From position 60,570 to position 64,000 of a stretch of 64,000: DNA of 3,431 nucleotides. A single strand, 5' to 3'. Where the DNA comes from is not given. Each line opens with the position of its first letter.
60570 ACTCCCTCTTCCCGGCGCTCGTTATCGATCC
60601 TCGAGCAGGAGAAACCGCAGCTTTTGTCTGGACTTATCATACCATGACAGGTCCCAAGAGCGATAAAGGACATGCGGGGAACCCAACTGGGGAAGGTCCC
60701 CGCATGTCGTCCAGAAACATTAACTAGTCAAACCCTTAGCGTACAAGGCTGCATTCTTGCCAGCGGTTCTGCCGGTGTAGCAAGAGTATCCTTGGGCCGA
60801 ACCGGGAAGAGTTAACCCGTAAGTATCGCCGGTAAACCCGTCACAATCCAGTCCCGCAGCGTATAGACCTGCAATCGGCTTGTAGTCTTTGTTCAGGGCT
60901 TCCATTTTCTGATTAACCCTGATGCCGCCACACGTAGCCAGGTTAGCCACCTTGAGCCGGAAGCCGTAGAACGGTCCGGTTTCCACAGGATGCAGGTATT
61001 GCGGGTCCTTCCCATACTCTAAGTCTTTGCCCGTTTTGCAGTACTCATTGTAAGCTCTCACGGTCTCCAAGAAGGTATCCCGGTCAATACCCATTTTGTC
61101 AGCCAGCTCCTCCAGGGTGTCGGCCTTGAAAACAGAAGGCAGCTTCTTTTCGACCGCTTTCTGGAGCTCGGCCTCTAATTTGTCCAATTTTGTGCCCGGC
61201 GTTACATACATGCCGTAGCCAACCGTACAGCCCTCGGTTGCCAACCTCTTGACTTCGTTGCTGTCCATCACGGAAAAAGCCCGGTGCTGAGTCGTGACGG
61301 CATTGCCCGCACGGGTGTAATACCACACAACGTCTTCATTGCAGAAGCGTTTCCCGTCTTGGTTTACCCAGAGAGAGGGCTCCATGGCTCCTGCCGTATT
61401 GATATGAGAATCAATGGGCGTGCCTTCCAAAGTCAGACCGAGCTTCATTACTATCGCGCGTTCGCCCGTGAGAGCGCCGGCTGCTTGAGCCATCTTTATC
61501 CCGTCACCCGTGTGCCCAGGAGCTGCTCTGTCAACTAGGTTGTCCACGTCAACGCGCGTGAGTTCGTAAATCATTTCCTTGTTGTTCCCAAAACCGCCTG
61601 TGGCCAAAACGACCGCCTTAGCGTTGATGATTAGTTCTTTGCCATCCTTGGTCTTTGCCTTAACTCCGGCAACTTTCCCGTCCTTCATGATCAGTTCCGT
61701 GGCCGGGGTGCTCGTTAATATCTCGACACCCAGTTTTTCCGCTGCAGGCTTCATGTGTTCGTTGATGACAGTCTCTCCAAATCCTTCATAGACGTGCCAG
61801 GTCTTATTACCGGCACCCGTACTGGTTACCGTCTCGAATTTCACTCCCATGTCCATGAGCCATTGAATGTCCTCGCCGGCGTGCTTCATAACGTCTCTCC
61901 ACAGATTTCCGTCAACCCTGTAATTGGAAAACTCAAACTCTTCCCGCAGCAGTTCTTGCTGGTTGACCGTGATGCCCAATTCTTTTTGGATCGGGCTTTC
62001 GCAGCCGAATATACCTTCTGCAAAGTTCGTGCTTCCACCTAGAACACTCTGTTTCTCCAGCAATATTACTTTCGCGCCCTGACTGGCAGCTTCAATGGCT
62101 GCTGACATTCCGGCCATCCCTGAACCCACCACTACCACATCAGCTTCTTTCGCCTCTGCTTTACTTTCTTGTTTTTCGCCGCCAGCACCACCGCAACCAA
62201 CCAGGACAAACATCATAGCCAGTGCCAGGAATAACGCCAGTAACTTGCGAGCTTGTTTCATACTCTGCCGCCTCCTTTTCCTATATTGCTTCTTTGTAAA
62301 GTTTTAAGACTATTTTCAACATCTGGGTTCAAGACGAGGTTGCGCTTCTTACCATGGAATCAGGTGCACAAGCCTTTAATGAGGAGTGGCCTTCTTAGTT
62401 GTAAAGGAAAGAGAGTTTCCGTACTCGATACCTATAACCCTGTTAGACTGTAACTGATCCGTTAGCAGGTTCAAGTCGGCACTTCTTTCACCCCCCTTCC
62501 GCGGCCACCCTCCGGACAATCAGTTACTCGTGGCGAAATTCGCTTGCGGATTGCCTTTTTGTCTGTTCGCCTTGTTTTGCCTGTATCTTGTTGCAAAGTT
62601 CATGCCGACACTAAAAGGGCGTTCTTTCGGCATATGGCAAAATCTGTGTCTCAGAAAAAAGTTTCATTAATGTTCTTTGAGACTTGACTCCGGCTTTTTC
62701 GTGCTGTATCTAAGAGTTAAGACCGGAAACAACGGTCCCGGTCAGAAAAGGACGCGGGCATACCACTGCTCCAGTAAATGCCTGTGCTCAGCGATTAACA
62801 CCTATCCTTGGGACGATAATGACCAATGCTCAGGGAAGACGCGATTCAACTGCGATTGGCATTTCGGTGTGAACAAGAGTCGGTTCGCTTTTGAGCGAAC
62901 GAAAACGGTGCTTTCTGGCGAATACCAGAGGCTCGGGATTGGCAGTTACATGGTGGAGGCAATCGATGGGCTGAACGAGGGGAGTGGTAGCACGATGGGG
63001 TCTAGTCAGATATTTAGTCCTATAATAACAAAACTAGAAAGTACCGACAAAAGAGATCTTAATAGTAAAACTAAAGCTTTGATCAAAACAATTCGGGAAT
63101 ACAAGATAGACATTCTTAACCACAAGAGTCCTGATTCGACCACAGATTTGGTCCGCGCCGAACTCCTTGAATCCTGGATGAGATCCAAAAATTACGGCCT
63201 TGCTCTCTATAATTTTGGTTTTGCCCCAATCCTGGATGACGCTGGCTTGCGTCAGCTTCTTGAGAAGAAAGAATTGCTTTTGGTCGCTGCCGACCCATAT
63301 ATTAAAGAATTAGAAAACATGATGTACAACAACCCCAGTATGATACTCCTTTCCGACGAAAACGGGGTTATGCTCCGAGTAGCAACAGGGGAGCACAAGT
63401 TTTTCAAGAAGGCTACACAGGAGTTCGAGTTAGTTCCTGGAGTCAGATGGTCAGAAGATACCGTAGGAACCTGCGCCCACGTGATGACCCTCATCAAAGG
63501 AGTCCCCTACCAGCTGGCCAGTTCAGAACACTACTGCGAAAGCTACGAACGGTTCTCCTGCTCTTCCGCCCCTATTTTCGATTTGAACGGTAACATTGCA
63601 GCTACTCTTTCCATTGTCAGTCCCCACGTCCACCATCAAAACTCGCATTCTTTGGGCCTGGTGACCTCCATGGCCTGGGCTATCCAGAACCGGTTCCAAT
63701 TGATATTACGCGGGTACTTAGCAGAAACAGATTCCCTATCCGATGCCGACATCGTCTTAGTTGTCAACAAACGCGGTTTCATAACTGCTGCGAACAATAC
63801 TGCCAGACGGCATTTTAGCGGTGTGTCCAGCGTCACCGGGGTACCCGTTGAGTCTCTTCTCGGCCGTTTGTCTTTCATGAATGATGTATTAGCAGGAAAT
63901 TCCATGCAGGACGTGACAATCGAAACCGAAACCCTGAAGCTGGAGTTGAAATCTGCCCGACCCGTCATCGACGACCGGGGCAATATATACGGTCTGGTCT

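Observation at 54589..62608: Nine-gene operon: Sec-lipoprotein flavin reductase + orphan ECF module + membrane multihaem cytochrome + ResB/CcsA, a candidate extracytoplasmic respiratory reductase system for an unknown substrate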

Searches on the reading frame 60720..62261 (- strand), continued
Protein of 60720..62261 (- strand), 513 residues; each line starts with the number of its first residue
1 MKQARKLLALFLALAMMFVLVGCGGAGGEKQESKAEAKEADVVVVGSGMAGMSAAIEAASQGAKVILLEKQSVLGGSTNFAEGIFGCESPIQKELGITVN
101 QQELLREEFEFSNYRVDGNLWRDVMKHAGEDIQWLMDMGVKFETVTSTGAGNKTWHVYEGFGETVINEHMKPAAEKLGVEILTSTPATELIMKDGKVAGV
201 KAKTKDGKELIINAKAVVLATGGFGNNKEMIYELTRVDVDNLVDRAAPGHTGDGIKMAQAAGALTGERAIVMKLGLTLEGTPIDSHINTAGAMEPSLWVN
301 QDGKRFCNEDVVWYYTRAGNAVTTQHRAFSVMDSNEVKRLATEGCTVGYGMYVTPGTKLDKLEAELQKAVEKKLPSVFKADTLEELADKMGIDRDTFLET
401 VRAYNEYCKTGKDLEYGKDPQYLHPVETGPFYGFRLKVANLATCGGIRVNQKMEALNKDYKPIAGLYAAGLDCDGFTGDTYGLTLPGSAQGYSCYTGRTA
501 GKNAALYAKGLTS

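Call 81: find_encoding_contigs(protein=P0015, flank=8000, max_places=1)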
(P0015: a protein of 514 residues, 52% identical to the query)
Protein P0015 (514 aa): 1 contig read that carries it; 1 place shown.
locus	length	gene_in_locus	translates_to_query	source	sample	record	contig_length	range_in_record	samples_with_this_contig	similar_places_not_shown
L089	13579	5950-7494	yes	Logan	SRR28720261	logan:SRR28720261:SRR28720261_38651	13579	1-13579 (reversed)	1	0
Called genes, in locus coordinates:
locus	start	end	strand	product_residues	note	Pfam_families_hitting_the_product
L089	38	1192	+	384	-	PF01208:URO-D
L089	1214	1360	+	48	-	-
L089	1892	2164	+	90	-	PF02607:B12-binding_2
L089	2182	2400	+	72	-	PF02310:B12-binding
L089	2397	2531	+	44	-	-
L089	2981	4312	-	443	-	PF01571:GCV_T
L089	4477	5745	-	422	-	PF13556:HTH_30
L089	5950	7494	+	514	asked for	PF01946:Thi4 (faint), PF00890:FAD_binding_2, PF01134:GIDA (weak), PF01266:DAO, PF03486:HI0933_like (weak), PF07992:Pyr_redox_2, PF12831:FAD_oxidored, PF13450:NAD_binding_8 (weak)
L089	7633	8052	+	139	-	PF04205:FMN_bind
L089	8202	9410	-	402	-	PF17853:GGDEF_2, PF13556:HTH_30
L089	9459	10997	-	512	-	PF13556:HTH_30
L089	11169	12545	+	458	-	PF01571:GCV_T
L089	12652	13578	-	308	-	?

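Call 82: find_encoding_contigs(protein=P0025, flank=8000, max_places=1)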
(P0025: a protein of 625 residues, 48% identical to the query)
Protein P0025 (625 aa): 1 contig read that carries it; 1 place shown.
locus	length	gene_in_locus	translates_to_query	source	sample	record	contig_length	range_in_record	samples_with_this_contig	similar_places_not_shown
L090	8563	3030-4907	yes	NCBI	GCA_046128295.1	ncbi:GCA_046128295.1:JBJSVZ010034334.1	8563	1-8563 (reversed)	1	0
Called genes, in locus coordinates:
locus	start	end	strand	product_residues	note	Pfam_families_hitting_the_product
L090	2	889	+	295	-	?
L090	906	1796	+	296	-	PF18899:DUF5655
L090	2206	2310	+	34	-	-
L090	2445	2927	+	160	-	PF03466:LysR_substrate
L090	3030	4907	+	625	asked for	PF04205:FMN_bind, PF01946:Thi4 (weak), PF00890:FAD_binding_2, PF01134:GIDA (weak), PF01266:DAO, PF03486:HI0933_like, PF07992:Pyr_redox_2, PF12831:FAD_oxidored, +3 more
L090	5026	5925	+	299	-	PF00126:HTH_1, PF03466:LysR_substrate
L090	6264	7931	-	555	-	PF00239:Resolvase, PF07508:Recombinase, PF13408:Zn_ribbon_recom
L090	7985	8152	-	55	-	-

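Call 94: find_related_loci(query=A2, collection=metagenome_contigs, flank=8000)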
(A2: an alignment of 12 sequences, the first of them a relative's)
Query A2 (513 aa) in metagenome_contigs; peptide patterns used: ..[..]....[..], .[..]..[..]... (x = any residue, [..] = any of these).
213 stretches matched a pattern; 19 encode a relative of the query (tblastn E <= 1e-3); 19 distinct loci.
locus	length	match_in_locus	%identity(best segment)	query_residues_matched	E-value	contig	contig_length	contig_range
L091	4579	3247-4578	94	1-444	0e+0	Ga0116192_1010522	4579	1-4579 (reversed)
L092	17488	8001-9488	56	22-511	3e-177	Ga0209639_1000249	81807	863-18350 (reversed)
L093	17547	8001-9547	57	1-511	2e-171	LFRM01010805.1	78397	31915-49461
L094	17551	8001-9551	57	1-511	0e+0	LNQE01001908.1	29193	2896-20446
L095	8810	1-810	59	242-511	1e-105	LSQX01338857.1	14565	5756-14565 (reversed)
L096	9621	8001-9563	36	3-505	4e-86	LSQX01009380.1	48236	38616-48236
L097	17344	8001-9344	37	62-503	8e-81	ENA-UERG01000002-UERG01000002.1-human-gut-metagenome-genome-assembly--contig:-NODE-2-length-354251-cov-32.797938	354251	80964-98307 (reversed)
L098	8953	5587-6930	37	62-503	9e-80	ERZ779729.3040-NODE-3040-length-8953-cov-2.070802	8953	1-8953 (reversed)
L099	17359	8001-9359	36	58-503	2e-79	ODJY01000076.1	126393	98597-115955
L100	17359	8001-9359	36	58-503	2e-79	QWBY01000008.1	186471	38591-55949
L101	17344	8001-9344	37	62-503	7e-77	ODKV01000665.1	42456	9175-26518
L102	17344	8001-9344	37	62-503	2e-79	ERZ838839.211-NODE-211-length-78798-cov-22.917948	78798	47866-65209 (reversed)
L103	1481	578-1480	34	68-360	3e-44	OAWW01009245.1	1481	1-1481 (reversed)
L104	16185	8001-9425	29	36-478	7e-33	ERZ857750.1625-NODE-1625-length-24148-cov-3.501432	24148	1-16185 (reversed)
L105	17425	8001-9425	29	36-478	7e-33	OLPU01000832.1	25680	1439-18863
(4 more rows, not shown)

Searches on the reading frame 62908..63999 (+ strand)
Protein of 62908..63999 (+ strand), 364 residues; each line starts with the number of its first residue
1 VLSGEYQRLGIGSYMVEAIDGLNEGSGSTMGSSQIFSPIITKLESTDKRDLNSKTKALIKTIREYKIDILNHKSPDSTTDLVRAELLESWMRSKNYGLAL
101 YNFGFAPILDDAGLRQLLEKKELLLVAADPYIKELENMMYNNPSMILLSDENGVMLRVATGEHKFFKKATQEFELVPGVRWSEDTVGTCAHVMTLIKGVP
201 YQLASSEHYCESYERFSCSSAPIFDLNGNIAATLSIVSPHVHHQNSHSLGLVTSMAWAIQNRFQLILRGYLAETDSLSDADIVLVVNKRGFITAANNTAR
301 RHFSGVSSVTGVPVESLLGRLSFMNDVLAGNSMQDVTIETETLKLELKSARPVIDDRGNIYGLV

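Call 42: search_protein_families(library=pfam, proteins=[window:62908-63999:+], max_evalue=0.001)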
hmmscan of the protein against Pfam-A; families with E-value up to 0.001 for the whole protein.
window:62908-63999:+ (364 aa): 0 families

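Call 44: search_solved_structures(query=window:62908-63999:+, max_evalue=1)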
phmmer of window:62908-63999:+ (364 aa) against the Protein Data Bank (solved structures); distinct sequences matched with E-value up to 1: 1.
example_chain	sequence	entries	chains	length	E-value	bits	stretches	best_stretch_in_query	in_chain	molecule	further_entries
4lrx_C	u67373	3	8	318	0.00042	22.9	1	143-275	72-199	PTS-dependent dihydroxyacetone kinase operon regulatory protein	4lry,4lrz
